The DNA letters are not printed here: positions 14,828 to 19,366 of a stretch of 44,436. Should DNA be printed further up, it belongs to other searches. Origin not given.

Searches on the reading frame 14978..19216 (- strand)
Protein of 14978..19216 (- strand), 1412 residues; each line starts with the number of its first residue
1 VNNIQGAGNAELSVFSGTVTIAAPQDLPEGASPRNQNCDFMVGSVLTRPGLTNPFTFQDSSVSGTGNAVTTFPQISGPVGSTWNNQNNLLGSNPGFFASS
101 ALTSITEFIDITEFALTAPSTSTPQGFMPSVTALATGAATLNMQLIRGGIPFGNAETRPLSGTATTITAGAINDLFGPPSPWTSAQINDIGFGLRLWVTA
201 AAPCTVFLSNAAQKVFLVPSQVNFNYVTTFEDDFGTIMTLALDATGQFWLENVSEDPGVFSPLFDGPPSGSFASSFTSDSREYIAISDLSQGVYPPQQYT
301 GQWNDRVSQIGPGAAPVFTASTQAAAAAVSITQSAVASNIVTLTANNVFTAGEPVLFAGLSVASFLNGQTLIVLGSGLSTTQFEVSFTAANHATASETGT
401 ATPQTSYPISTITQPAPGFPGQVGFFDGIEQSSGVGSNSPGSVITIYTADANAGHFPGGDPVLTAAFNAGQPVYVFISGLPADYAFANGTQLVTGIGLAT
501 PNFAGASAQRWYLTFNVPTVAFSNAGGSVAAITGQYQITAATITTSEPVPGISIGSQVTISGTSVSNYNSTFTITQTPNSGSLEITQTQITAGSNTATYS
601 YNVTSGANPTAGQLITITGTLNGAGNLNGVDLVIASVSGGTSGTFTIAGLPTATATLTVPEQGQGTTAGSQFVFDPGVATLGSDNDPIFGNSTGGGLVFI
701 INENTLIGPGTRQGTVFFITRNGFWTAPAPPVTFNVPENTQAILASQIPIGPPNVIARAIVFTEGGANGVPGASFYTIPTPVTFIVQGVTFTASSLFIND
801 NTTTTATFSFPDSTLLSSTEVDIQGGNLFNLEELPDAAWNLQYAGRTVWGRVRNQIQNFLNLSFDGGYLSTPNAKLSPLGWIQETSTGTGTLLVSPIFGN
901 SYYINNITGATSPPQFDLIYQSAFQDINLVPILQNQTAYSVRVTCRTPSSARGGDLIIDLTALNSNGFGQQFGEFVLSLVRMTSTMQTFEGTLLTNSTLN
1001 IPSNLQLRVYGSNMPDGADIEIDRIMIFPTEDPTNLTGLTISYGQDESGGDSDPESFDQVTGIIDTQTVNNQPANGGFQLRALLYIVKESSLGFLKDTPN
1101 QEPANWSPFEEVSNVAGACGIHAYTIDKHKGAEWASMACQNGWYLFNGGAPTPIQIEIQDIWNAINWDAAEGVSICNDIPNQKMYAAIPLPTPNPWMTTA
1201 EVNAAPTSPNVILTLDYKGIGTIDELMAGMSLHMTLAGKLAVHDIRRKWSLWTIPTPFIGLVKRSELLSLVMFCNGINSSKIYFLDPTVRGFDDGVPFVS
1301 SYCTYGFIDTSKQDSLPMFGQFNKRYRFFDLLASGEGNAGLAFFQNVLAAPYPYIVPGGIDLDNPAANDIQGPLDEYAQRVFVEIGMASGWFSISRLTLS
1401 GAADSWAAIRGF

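Call 40: search_protein_families(library=phrogs, proteins=[window:14978-19216:-], max_evalue=0.001)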
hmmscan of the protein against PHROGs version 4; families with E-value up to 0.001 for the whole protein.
window:14978-19216:- (1412 aa): 0 families

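Call 80: search_protein_families(library=pfam, proteins=[window:14978-19216:-], max_evalue=0.01)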
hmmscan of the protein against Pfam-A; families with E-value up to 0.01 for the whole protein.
window:14978-19216:- (1412 aa): 1 family
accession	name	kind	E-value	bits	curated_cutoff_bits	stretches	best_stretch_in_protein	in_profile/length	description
PF24801.1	FNIII-A_GpJ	-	0.0068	17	27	0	504-600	22-112/126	Tip attachment protein J,FNIII-A domain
